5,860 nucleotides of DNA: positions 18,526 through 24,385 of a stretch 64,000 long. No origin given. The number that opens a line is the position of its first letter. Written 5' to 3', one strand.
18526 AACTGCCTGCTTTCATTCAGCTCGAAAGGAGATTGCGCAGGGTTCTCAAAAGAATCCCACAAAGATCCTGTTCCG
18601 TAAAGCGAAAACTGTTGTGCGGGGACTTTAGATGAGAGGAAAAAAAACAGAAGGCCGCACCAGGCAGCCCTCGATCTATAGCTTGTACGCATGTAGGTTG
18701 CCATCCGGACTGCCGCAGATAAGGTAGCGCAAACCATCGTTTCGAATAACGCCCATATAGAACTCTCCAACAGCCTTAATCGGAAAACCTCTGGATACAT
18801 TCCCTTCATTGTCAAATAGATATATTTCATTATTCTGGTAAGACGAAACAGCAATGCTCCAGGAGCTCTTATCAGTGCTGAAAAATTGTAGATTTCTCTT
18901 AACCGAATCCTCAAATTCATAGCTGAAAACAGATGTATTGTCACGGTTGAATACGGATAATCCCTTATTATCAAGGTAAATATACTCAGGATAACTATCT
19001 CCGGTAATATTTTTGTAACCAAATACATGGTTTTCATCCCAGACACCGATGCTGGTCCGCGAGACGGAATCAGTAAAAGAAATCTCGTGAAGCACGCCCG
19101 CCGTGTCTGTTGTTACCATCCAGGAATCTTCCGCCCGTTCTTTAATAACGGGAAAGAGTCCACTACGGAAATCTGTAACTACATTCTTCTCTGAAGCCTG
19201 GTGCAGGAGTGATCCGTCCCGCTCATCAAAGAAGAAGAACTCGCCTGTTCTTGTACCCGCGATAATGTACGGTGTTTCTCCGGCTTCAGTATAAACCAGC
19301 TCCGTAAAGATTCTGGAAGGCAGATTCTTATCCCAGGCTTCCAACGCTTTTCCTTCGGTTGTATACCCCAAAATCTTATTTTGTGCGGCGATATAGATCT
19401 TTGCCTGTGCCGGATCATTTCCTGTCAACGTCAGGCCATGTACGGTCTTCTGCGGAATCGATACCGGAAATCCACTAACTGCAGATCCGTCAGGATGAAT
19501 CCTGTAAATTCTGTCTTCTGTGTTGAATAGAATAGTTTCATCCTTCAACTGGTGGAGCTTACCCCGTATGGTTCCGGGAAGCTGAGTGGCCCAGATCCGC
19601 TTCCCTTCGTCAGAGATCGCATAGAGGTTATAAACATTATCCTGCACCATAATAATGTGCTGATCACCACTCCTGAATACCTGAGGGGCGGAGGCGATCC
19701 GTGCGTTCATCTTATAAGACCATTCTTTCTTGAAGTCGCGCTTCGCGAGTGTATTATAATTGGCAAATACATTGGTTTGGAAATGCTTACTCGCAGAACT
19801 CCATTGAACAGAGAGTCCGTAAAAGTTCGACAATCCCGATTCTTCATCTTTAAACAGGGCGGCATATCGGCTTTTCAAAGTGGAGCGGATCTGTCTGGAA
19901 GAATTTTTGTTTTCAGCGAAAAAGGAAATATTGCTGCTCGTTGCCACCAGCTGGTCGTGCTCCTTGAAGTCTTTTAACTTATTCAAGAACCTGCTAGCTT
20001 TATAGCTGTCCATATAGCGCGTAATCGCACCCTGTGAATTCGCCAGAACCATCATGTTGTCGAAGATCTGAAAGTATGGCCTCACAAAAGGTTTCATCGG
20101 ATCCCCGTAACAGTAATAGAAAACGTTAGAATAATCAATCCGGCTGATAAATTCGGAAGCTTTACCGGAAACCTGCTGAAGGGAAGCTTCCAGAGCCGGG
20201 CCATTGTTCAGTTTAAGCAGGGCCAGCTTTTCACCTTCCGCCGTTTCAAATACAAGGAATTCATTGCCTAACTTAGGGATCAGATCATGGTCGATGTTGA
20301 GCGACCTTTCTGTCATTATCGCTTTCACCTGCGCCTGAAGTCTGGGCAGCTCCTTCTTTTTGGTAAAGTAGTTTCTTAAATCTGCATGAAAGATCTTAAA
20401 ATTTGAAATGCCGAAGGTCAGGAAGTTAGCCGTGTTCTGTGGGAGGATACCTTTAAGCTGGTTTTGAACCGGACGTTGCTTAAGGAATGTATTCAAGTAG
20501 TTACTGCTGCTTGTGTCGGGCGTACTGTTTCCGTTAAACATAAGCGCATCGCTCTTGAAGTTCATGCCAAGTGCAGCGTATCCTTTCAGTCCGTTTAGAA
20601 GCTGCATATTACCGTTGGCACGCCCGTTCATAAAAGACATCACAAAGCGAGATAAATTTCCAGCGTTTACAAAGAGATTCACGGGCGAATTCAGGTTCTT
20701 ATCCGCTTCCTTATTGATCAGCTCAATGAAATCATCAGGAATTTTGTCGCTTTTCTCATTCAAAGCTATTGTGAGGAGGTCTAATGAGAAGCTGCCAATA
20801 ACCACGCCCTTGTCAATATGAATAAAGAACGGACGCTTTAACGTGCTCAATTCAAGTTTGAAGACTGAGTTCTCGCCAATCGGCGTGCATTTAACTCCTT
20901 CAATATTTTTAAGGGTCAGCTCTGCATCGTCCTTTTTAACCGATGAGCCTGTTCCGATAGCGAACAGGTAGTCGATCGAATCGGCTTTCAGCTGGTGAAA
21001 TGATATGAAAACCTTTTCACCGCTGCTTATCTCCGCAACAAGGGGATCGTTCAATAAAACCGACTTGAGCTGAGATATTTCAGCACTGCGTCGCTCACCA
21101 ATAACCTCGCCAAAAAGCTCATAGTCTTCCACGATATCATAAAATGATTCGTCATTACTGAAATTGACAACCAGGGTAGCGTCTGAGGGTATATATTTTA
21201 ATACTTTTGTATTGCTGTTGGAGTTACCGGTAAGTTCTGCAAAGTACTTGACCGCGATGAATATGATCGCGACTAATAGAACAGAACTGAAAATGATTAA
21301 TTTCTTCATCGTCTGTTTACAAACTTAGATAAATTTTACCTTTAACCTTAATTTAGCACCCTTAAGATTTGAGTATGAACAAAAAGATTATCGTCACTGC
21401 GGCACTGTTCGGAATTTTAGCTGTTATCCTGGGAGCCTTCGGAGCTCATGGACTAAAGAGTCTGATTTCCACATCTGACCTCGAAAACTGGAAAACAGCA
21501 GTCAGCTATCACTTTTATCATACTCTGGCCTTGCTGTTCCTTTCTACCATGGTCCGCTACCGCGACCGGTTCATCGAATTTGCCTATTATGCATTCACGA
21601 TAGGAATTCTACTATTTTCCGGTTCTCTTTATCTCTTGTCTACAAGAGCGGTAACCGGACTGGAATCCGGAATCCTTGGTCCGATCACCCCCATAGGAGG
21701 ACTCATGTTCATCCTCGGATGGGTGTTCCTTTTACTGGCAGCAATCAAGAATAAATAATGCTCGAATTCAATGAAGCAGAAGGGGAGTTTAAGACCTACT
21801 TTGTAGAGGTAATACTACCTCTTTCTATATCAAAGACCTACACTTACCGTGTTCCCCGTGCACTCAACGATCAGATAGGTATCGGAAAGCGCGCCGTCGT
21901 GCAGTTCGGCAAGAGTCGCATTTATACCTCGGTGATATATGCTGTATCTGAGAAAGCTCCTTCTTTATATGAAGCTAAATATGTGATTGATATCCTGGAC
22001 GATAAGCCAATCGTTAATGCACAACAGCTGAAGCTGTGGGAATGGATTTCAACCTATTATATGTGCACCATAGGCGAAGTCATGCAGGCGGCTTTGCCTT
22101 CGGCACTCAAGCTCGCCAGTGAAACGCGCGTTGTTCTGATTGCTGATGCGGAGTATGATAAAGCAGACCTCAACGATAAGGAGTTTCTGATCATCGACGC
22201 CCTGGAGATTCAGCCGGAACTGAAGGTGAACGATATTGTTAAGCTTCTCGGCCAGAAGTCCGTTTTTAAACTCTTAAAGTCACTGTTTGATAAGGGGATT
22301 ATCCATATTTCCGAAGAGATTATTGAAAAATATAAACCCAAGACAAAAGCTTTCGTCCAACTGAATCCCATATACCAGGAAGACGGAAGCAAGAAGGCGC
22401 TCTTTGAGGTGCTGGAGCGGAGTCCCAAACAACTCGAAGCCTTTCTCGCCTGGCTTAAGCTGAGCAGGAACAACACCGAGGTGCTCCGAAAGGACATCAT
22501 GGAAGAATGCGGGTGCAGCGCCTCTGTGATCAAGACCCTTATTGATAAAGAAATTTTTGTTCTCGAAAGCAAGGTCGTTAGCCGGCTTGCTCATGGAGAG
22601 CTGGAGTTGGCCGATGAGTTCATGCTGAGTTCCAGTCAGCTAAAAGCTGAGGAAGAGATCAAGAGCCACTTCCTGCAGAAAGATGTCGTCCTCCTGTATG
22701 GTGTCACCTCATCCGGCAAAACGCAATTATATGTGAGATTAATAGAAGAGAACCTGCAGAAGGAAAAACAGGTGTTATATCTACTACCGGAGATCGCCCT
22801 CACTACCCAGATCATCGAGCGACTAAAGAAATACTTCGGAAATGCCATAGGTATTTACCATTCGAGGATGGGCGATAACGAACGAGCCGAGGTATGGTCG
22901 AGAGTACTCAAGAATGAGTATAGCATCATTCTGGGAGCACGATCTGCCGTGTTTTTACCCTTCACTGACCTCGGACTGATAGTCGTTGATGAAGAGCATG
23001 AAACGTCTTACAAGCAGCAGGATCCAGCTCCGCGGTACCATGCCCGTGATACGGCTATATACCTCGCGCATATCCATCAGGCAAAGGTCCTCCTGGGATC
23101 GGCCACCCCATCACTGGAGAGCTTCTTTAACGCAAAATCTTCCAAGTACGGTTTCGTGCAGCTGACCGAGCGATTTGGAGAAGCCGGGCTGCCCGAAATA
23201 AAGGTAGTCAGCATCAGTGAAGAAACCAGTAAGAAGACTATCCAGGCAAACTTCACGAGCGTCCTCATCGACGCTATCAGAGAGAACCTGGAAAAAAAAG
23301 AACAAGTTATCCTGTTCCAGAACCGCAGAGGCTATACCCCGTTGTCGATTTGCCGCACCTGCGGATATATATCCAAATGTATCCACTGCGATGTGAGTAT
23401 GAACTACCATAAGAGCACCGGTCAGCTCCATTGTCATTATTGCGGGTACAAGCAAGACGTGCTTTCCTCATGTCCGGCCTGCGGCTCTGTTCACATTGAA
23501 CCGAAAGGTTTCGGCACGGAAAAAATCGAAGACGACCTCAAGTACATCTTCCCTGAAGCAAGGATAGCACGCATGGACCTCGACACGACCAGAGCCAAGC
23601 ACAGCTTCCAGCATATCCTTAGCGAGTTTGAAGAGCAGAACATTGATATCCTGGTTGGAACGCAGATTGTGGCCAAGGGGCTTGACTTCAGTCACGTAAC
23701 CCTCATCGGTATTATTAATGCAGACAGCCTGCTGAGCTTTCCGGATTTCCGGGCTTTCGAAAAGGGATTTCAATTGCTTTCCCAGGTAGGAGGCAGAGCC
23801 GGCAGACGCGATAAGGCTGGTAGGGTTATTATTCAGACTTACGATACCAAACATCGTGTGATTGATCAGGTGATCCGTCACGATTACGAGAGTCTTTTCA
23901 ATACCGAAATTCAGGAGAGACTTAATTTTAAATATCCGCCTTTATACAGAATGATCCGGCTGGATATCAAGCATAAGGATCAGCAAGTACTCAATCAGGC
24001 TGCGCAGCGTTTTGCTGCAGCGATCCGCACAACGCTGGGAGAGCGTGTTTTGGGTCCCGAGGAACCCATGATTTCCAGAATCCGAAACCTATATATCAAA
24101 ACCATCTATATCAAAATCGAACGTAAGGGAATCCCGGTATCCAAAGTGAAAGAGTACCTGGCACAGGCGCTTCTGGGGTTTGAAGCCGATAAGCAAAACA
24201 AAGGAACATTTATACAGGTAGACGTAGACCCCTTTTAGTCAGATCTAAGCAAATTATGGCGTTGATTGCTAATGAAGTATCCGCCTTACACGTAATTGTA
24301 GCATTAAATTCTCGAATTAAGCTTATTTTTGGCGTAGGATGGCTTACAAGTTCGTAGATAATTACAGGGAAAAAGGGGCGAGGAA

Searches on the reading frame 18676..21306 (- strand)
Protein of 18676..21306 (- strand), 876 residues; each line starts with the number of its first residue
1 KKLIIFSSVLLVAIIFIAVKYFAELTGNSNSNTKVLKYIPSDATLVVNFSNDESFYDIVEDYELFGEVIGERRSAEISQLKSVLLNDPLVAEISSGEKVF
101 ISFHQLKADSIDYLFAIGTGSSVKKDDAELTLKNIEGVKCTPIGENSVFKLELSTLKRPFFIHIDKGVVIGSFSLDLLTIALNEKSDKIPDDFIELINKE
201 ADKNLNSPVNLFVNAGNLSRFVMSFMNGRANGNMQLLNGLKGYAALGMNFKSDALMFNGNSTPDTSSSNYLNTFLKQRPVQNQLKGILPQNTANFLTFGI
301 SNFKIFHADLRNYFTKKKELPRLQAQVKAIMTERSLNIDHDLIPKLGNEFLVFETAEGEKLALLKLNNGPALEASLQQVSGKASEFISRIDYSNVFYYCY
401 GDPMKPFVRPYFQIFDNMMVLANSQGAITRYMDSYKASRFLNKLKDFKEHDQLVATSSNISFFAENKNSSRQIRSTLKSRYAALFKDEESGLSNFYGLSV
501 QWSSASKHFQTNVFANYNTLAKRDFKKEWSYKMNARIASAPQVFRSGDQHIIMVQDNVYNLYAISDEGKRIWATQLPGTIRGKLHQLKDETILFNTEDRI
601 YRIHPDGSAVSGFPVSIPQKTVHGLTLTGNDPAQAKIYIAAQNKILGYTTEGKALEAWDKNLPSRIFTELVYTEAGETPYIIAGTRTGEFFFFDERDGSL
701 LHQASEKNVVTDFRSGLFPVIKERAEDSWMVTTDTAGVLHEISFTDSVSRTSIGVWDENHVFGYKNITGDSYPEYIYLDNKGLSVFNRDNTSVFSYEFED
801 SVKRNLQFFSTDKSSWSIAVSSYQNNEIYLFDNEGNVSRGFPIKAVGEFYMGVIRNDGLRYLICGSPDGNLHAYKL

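Call 82: search_protein_families(library=pfam, proteins=[window:18676-21306:-], max_evalue=0.00001)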
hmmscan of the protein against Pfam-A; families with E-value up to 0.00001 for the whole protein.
window:18676-21306:- (876 aa): 1 family
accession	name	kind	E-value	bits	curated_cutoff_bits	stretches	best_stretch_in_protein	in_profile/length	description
PF13570.13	Beta-prop_ACSF4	-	1.6e-07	31.5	133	0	519-607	159-245/329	Beta-alanine-activating enzyme, beta-propeller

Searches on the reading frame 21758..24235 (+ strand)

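Call 82: search_protein_families(library=pfam, proteins=[window:21758-24235:+], max_evalue=0.00001)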
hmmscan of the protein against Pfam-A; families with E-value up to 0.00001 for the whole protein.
window:21758-24235:+ (826 aa): 6 families
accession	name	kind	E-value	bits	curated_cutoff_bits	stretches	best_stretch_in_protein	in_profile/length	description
PF17764.6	PriA_3primeBD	-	3.6e-27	94.5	22.7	1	17-114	1-96/96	3'DNA-binding domain (3'BD)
PF00270.35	DEAD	-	2.9e-20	73.1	26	1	302-452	8-161/167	DEAD/DEAH box helicase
PF04851.21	ResIII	-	2.6e-11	44.1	22.5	1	289-452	3-163/164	Type III restriction enzyme, res subunit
PF18074.6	PriA_C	-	1.2e-10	42.5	26.9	1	728-825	1-95/95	Primosomal protein N C-terminal domain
PF00271.37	Helicase_C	-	1.3e-10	42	23.5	1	601-684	40-109/110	Helicase conserved C-terminal domain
PF18319.7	Zn_ribbon_PriA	-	1.9e-09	37.8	26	1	541-566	1-26/27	PriA DNA helicase Cys-rich region (CRR) domain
